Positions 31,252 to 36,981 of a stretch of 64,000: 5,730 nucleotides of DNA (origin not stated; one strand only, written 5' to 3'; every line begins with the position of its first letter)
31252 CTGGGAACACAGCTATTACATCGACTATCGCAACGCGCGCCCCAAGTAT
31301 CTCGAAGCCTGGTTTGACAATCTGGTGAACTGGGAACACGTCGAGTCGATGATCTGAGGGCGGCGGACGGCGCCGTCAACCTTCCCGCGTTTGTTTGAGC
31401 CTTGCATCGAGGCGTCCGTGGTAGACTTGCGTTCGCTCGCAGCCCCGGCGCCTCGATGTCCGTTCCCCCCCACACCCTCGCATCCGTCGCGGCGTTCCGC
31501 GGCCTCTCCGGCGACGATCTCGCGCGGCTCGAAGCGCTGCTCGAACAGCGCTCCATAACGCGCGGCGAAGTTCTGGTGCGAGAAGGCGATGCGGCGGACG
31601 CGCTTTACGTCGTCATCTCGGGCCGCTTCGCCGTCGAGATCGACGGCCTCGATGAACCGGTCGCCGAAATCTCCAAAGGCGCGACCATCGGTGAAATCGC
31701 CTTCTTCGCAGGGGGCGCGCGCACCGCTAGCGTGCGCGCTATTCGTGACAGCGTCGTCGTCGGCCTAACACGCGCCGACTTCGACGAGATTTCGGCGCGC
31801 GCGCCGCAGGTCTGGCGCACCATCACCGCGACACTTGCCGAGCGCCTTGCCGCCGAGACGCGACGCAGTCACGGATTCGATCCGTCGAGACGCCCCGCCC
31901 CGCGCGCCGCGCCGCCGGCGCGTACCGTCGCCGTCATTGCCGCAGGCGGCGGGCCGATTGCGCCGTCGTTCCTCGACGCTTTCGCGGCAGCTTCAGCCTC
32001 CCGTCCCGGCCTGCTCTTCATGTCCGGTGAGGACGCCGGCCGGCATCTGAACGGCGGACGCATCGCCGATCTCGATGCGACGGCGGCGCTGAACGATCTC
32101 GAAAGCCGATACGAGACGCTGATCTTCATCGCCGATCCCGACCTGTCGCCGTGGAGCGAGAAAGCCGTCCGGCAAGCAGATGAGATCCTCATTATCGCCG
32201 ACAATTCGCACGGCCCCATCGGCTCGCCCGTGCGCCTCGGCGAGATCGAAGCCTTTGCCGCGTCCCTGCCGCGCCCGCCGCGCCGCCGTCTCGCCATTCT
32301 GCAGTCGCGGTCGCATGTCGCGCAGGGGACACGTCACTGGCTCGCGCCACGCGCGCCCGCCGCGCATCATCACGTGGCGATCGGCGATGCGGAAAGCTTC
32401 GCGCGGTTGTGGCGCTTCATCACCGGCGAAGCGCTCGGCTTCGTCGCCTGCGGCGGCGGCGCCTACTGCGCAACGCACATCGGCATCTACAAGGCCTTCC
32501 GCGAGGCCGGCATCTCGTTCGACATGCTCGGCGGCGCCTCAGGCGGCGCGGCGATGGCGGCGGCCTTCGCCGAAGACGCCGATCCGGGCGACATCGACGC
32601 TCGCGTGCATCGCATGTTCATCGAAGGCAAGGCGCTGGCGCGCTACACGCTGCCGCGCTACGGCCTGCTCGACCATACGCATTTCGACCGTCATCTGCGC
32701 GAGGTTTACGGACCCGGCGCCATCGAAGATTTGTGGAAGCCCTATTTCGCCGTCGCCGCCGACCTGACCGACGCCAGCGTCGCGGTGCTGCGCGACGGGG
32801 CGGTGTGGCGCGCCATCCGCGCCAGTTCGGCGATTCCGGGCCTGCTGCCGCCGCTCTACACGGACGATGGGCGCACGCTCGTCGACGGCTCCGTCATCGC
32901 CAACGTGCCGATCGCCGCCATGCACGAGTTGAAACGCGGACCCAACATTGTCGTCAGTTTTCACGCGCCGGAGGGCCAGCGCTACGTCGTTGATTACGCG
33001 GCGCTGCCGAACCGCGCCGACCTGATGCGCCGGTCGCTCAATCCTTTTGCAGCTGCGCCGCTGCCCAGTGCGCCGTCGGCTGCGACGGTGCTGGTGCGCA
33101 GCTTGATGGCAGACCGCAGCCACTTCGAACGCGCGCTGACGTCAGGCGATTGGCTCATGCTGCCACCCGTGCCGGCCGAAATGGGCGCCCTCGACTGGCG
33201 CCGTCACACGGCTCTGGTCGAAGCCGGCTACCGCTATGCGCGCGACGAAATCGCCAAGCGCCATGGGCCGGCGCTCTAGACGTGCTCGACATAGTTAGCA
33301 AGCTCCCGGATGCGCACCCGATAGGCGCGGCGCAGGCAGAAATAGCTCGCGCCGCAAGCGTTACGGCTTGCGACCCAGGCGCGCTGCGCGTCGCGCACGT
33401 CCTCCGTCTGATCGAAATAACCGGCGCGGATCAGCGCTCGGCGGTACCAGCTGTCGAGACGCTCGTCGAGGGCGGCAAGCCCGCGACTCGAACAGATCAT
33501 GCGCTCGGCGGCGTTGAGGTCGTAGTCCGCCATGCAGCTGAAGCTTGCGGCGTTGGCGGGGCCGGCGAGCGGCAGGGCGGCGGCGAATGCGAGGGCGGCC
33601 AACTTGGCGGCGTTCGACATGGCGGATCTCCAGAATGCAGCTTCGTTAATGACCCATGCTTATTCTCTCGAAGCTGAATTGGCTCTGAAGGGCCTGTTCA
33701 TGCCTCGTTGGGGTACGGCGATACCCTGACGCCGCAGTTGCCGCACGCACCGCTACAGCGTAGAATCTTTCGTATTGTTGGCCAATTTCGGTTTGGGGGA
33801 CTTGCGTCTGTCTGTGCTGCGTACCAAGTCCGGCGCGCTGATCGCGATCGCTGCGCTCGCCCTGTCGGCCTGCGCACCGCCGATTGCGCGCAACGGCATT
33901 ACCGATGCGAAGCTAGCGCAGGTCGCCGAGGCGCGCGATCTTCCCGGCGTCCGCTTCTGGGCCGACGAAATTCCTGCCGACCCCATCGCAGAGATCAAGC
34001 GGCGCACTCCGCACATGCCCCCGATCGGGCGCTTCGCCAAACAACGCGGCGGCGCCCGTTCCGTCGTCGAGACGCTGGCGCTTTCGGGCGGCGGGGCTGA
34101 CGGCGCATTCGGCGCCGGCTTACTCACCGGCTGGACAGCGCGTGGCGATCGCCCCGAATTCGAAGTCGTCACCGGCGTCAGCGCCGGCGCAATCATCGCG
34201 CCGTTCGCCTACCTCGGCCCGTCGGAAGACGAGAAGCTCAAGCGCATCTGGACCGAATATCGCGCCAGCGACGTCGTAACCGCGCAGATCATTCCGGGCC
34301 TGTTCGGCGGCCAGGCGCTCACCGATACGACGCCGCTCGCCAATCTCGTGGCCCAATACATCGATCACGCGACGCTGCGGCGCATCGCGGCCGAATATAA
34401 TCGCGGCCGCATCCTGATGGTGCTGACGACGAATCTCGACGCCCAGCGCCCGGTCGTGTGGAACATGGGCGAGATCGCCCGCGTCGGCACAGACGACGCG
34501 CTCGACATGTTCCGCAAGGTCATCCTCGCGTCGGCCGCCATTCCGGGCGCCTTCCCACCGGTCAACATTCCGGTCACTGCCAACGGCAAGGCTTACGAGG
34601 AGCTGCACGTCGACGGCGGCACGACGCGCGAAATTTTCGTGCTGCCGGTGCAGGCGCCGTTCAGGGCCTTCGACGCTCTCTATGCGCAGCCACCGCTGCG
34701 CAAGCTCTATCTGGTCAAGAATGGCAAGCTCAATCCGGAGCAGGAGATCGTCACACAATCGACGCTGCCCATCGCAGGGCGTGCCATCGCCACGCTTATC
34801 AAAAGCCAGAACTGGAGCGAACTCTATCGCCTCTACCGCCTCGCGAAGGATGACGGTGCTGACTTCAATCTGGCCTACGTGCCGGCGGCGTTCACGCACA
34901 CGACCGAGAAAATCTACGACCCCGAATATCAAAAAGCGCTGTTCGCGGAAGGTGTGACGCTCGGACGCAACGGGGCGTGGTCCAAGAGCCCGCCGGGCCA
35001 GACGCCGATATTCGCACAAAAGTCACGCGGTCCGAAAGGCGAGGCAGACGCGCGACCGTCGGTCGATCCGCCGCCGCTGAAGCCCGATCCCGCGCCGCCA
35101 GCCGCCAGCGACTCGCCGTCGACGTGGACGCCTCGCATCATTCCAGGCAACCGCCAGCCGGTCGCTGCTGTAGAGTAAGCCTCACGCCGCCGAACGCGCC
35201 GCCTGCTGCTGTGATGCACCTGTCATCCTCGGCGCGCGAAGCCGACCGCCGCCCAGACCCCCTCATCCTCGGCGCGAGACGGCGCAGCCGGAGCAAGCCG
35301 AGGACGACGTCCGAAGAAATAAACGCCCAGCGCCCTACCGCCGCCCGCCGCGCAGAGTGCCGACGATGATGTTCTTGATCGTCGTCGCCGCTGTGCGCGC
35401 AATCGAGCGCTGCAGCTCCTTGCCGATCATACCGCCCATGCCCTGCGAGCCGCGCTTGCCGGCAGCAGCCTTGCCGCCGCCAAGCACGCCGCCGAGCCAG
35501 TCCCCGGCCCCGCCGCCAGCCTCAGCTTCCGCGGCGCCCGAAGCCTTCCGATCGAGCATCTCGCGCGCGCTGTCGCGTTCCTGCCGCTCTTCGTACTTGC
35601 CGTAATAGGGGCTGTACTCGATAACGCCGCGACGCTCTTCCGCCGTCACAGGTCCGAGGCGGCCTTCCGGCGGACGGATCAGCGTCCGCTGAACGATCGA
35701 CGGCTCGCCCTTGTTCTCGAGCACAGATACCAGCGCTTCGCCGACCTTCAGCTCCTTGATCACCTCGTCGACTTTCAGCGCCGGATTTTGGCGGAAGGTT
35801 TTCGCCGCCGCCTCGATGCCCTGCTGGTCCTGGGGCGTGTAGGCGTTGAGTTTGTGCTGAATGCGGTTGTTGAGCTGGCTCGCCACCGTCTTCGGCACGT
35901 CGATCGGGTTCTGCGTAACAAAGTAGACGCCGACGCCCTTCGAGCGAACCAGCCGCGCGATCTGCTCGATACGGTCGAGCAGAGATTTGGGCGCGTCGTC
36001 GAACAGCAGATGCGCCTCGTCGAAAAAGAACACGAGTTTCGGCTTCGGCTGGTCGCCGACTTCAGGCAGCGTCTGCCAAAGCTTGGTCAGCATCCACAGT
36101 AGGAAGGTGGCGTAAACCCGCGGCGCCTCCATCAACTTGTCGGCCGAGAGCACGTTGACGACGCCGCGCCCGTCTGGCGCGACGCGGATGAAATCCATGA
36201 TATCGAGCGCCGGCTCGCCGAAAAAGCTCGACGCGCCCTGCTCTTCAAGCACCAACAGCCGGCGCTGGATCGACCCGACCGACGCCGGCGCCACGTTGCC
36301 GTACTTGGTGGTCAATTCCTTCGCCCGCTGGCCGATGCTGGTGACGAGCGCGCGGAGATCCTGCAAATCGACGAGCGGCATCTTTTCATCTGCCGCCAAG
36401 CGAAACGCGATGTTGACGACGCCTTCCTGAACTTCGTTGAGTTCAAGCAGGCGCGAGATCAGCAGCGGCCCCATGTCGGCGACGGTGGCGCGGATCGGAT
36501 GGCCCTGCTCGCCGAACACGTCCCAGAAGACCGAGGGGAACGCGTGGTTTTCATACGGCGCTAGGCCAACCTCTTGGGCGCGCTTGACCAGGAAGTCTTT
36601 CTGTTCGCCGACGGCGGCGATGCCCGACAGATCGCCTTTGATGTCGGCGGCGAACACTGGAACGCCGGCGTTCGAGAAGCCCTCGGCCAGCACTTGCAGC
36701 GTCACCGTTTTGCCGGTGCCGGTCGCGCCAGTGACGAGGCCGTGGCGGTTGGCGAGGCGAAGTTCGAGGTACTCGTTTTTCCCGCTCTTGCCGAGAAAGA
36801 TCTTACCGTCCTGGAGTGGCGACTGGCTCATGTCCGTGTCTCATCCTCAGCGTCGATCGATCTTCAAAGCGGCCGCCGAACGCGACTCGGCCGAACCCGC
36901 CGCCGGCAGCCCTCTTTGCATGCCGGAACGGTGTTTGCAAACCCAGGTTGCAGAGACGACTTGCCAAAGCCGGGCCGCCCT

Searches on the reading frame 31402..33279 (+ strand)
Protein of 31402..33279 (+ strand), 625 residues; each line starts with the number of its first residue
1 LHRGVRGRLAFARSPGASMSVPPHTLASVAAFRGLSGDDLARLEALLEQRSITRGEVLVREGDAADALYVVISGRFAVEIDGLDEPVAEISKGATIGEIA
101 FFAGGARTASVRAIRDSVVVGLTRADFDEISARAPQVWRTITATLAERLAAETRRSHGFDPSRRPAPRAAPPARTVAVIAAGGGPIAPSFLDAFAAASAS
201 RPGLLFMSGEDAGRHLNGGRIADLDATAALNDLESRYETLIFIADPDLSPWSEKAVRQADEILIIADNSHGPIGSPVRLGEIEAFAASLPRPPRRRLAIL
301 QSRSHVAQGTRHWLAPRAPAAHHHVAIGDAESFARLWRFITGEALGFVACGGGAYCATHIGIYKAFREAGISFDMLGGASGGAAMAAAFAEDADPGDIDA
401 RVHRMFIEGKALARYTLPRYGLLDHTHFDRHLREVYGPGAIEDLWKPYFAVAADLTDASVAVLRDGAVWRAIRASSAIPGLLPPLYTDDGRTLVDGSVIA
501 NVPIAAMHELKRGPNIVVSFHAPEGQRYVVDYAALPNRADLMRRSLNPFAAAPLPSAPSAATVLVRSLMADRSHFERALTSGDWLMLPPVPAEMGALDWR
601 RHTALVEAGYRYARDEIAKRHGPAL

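Call 9: search_protein_families(library=pfam, proteins=[window:31402-33279:+], max_evalue=0.01)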
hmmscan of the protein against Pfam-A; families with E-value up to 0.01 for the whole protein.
window:31402-33279:+ (625 aa): 3 families
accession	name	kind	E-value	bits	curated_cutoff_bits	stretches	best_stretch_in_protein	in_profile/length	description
PF01734.28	Patatin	-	2.4e-22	80.5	27.7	1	350-506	4-189/191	Patatin-like phospholipase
PF00027.35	cNMP_binding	-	6e-19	68.3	27.5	1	50-132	2-87/89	Cyclic nucleotide-binding domain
PF24179.1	NTE_Ploop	-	4.2e-13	50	27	1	220-327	53-158/223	Neuropathy Target Esterase family P-loop like domain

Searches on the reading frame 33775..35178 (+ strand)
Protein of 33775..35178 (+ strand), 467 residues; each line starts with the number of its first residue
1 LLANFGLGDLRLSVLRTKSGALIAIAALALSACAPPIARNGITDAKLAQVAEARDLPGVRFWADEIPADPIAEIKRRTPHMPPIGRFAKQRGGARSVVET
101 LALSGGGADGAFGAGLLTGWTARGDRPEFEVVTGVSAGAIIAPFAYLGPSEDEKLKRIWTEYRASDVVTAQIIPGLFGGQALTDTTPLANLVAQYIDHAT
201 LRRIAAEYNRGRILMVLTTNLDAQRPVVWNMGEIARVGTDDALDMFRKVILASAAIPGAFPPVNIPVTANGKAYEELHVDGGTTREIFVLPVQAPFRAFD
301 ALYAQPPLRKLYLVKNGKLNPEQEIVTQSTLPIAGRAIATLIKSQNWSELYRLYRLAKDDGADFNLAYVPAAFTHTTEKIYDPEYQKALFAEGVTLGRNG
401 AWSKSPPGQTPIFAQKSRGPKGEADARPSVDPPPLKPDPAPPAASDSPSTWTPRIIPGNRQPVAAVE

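Call 9: search_protein_families(library=pfam, proteins=[window:33775-35178:+], max_evalue=0.01)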
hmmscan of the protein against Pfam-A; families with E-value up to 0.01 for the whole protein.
window:33775-35178:+ (467 aa): 1 family
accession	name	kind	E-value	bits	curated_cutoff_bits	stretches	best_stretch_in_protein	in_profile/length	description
PF01734.28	Patatin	-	5.6e-24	85.8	27.7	1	101-285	1-183/191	Patatin-like phospholipase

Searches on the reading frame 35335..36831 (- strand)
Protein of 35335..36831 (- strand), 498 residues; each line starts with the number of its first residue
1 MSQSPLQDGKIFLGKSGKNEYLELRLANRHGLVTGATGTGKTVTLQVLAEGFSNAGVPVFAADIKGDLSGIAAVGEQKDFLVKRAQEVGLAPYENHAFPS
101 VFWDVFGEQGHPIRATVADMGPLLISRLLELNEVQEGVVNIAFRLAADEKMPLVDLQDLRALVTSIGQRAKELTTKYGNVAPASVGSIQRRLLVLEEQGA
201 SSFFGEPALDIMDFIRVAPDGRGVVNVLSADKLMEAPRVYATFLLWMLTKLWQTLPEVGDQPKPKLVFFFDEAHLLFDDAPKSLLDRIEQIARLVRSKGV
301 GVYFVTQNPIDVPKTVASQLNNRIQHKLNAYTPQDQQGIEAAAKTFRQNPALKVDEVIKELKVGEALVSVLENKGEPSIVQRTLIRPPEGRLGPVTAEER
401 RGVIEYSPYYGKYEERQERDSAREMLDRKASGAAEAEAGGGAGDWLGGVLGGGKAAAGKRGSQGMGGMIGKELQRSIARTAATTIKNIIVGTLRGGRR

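Call 9: search_protein_families(library=pfam, proteins=[window:35335-36831:-], max_evalue=0.01)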
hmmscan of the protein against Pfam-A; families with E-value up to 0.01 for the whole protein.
window:35335-36831:- (498 aa): 11 families
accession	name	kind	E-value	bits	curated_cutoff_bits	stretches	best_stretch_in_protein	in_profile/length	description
PF05872.18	HerA_C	-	2.6e-205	683.3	22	1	15-497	8-500/502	Helicase HerA-like C-terminal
PF01935.23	DUF87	-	1.5e-06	28.9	23.2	1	21-158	15-135/220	Helicase HerA, central domain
PF01580.24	FtsK_SpoIIIE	-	1.7e-06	28.1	24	1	11-48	20-59/221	FtsK/SpoIIIE family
PF13401.12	AAA_22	-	6e-06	27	27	1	29-64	6-41/130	AAA domain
PF12846.13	AAA_10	-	0.00022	20.8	27.5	1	262-369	238-340/362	AAA-like domain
PF09848.15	SLFN-g3_helicase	-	0.00057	19.7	24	0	260-317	75-133/354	Schlafen group 3, DNA/RNA helicase domain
PF13604.12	AAA_30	-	0.0012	19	27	1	31-62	21-52/191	AAA domain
PF04851.21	ResIII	-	0.0016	18.8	22.5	0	27-54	22-49/164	Type III restriction enzyme, res subunit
PF00437.27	T2SSE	-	0.0028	16.8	24.9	1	27-50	139-164/370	Type II/IV secretion system protein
PF10412.15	TrwB_AAD_bind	-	0.0032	16.9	20.5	0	24-69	11-56/387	Type IV secretion-system coupling protein DNA-binding domain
PF13191.12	AAA_16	-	0.0034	18.3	32.6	0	29-59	25-55/167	AAA ATPase domain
